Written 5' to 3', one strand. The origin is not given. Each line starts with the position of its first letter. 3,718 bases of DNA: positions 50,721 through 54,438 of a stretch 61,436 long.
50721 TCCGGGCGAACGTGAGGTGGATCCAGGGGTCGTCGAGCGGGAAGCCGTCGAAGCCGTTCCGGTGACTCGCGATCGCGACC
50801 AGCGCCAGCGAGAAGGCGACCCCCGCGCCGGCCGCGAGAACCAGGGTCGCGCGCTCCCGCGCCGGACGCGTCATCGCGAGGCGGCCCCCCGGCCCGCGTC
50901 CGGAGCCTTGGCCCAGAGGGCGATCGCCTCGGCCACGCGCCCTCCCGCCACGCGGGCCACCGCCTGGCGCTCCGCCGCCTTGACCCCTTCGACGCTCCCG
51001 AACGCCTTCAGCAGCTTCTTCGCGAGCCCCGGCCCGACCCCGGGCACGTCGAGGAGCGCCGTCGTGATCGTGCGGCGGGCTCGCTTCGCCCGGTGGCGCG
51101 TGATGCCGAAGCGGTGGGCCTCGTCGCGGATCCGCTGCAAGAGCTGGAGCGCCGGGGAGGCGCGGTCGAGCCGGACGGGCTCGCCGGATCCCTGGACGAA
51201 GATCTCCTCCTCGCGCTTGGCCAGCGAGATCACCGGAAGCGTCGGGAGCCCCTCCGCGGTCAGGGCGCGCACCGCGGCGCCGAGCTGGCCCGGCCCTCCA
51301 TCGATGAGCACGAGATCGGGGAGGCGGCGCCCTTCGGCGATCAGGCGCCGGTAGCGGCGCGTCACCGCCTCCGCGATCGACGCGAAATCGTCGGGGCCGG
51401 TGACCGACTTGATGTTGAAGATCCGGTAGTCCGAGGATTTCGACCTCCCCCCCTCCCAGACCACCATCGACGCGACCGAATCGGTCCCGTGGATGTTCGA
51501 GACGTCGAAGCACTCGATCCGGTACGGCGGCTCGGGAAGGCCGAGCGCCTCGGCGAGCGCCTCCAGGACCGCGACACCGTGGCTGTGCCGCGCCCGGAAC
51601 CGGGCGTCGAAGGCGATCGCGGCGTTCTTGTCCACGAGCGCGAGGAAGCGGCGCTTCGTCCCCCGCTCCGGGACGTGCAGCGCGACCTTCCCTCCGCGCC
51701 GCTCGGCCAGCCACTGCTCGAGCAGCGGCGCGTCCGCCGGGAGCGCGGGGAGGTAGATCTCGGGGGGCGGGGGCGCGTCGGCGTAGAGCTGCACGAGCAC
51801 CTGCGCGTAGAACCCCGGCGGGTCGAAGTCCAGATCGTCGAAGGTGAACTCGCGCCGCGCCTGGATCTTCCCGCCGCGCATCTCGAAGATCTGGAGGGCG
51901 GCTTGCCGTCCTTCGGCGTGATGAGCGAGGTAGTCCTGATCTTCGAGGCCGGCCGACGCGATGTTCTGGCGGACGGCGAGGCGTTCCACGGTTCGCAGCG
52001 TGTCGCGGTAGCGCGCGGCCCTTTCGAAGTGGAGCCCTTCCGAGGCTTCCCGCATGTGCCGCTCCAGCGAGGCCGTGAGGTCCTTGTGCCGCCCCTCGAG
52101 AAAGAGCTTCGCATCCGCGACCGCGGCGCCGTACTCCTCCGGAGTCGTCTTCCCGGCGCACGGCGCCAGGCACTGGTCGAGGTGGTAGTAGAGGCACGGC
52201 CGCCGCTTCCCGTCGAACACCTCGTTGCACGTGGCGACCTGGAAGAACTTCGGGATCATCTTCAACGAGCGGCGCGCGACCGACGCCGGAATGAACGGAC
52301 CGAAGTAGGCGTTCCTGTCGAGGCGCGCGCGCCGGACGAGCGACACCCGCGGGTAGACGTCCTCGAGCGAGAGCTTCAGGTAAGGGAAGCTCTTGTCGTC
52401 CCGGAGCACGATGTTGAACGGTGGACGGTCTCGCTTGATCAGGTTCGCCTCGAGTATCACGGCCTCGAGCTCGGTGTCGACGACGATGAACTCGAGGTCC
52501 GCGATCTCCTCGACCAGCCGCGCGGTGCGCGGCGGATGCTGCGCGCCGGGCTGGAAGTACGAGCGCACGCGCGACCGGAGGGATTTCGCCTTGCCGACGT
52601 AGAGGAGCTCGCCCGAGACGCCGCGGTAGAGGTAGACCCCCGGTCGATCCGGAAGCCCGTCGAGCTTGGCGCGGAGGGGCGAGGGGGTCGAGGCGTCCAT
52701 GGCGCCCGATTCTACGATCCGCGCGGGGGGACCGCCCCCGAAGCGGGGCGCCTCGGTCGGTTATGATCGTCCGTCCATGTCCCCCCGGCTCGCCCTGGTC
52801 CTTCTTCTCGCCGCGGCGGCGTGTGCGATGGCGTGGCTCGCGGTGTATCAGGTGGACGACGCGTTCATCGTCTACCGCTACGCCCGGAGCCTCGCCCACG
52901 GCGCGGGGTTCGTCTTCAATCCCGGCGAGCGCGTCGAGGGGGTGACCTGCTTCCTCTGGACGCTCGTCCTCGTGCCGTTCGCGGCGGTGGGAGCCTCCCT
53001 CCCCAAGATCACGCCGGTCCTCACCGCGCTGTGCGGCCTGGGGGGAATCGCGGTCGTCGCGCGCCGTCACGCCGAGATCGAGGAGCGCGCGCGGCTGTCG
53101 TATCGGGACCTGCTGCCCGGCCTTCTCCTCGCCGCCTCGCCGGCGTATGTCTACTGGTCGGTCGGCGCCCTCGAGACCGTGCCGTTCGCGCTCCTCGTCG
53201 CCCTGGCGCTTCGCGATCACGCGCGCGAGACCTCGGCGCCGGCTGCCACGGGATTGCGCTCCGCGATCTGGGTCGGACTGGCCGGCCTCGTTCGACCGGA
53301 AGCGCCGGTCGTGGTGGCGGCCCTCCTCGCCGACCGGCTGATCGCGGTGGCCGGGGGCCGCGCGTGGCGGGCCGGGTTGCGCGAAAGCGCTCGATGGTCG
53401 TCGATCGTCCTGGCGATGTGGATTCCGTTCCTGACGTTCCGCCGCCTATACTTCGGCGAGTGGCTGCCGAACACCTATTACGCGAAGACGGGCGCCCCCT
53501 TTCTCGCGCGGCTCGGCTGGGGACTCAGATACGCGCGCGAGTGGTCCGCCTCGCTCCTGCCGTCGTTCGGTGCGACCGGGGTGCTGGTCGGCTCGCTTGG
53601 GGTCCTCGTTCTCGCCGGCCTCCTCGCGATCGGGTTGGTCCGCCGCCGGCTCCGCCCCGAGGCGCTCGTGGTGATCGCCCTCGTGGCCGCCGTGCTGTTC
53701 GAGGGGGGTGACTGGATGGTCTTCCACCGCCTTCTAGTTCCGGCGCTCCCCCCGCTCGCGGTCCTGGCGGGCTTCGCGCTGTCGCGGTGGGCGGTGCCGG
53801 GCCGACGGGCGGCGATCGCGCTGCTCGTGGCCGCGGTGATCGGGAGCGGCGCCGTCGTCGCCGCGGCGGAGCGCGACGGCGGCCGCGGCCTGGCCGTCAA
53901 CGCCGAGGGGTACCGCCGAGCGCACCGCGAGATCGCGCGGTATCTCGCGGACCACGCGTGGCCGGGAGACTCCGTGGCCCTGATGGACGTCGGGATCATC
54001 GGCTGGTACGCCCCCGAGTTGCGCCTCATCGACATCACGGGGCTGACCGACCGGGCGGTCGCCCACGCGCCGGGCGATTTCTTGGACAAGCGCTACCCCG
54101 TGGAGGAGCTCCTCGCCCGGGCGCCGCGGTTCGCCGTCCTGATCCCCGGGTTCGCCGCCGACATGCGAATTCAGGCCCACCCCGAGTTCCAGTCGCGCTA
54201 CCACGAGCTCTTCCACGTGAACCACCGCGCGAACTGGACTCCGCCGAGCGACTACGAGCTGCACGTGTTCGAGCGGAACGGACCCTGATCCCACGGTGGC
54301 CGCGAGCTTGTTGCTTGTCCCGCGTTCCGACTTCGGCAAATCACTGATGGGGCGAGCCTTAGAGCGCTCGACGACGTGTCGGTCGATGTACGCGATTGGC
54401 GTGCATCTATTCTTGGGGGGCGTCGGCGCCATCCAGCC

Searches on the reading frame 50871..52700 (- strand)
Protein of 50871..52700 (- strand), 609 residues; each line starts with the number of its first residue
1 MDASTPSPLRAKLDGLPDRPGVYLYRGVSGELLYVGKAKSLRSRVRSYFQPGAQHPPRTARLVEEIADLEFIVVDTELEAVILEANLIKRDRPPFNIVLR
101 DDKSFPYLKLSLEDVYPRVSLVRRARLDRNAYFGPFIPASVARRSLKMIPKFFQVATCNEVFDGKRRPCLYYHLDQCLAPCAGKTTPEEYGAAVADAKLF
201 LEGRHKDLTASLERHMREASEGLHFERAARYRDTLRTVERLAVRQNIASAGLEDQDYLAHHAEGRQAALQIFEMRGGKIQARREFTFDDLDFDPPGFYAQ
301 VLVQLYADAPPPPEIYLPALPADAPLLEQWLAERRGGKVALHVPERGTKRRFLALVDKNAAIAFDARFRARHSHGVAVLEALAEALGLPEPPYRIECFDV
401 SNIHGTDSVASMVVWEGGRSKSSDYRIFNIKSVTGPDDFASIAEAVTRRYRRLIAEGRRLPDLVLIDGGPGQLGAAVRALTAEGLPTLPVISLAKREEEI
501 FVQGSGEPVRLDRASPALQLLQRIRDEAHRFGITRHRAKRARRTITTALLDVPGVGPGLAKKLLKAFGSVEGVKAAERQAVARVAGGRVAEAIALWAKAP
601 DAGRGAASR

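Call 66: search_protein_families(library=pfam, proteins=[window:50871-52700:-], max_evalue=0.00001)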
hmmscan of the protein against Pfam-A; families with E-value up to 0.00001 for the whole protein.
window:50871-52700:- (609 aa): 5 families
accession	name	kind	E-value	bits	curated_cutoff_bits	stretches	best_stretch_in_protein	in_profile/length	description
PF08459.17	UvrC_RNaseH_dom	-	4.4e-54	183.1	22.3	1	384-533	2-159/159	UvrC RNAse H endonuclease domain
PF22920.2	UvrC_RNaseH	-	6.3e-29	100.7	24.3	1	254-365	1-114/116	UvrC Ribonuclease H-like domain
PF14520.12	HHH_5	-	1.7e-07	32.1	27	1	548-586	3-42/57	Helix-hairpin-helix domain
PF02151.25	UVR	-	6.4e-07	29.4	21.5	1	208-239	3-34/36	UvrB/uvrC motif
PF01541.30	GIY-YIG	-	2.6e-06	28.1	22.6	1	20-93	2-74/78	GIY-YIG catalytic domain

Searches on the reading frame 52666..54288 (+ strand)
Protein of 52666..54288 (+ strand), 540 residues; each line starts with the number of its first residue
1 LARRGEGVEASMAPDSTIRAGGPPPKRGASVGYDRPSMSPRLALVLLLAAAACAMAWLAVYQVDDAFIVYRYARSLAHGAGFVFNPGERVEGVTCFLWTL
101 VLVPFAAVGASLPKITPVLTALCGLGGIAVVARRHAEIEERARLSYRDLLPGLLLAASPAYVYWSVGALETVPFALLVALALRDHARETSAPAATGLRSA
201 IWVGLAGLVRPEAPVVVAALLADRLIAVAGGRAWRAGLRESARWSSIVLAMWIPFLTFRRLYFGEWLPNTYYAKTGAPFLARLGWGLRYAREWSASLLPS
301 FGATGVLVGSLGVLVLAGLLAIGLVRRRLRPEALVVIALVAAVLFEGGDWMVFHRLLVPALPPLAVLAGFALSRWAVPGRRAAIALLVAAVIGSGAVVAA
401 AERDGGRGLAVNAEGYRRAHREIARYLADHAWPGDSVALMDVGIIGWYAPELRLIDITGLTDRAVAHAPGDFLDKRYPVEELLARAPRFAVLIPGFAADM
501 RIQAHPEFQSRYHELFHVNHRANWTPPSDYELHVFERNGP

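Call 66: search_protein_families(library=pfam, proteins=[window:52666-54288:+], max_evalue=0.00001)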
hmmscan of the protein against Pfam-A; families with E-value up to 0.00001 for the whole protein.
window:52666-54288:+ (540 aa): 0 families

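Call 67: search_protein_families(library=ncbifam, proteins=[window:52666-54288:+], max_evalue=0.00001)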
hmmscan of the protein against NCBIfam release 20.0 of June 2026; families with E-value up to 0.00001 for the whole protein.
window:52666-54288:+ (540 aa): 1 family
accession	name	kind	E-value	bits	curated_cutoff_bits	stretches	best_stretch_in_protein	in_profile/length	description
NF041481.1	beta_arabfuran_tase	equivalog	2.6e-07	29.1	1050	0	46-319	11-293/633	terminal beta-(1->2)-arabinofuranosyltransferase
